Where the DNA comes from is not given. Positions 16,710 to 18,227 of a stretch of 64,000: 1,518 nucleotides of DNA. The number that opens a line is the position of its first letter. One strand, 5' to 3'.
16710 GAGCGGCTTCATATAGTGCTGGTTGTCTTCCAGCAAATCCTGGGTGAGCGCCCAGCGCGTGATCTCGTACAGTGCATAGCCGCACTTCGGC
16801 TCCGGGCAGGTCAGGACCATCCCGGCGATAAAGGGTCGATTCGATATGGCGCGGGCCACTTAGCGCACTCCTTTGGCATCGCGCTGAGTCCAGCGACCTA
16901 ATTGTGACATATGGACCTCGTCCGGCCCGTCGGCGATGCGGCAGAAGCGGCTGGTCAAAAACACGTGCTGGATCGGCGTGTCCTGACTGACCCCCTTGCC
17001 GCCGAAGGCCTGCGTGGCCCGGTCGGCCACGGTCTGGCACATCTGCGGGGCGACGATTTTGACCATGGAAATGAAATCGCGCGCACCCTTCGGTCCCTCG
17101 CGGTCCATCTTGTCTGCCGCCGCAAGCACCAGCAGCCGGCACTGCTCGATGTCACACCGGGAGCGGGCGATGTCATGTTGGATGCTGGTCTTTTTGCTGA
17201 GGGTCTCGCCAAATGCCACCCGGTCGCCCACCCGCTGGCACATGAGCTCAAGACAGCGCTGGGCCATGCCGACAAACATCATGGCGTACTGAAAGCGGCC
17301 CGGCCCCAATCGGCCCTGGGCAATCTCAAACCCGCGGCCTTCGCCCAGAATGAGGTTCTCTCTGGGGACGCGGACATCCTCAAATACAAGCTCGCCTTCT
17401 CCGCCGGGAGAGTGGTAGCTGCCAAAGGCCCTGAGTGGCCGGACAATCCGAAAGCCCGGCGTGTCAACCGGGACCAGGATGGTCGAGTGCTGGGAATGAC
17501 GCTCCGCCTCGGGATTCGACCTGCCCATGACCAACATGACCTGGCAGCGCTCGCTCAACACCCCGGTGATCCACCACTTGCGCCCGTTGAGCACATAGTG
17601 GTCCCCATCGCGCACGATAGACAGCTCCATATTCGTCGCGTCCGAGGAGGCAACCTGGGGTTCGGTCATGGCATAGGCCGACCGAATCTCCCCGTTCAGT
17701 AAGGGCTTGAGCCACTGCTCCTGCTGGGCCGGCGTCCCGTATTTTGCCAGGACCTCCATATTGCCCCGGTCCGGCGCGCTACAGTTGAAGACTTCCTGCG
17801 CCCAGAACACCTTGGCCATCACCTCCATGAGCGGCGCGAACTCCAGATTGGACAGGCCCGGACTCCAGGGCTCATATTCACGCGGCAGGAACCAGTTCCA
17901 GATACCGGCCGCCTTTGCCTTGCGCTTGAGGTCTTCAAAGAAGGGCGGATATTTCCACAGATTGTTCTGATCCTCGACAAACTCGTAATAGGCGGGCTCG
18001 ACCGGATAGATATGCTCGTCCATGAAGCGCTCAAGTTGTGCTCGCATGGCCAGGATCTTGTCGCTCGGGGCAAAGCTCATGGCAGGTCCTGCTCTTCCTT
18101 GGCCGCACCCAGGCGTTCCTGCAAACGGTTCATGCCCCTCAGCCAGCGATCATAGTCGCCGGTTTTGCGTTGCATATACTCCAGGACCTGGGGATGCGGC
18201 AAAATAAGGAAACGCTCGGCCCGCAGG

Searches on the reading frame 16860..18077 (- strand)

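Call 72: search_protein_families(library=pfam, proteins=[window:16860-18077:-], max_evalue=0.01)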
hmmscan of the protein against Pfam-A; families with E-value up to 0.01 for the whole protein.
window:16860-18077:- (405 aa): 5 families
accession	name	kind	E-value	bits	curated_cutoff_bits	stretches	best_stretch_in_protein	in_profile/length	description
PF00441.29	Acyl-CoA_dh_1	-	1.3e-38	132.9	22.4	1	247-396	1-148/150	Acyl-CoA dehydrogenase, C-terminal domain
PF02770.24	Acyl-CoA_dh_M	-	1.8e-18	66.9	33.3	1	134-235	1-97/97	Acyl-CoA dehydrogenase, middle domain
PF08028.16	Acyl-CoA_dh_2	-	4.4e-14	53.3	22.7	1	265-371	4-118/134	Acyl-CoA dehydrogenase, C-terminal domain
PF02771.21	Acyl-CoA_dh_N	-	8.1e-10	39.5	22.9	1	9-130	5-113/113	Acyl-CoA dehydrogenase, N-terminal domain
PF11794.13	HpaB_N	-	0.0011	19.1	35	1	117-243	127-269/270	4-hydroxyphenylacetate 3-hydroxylase N terminal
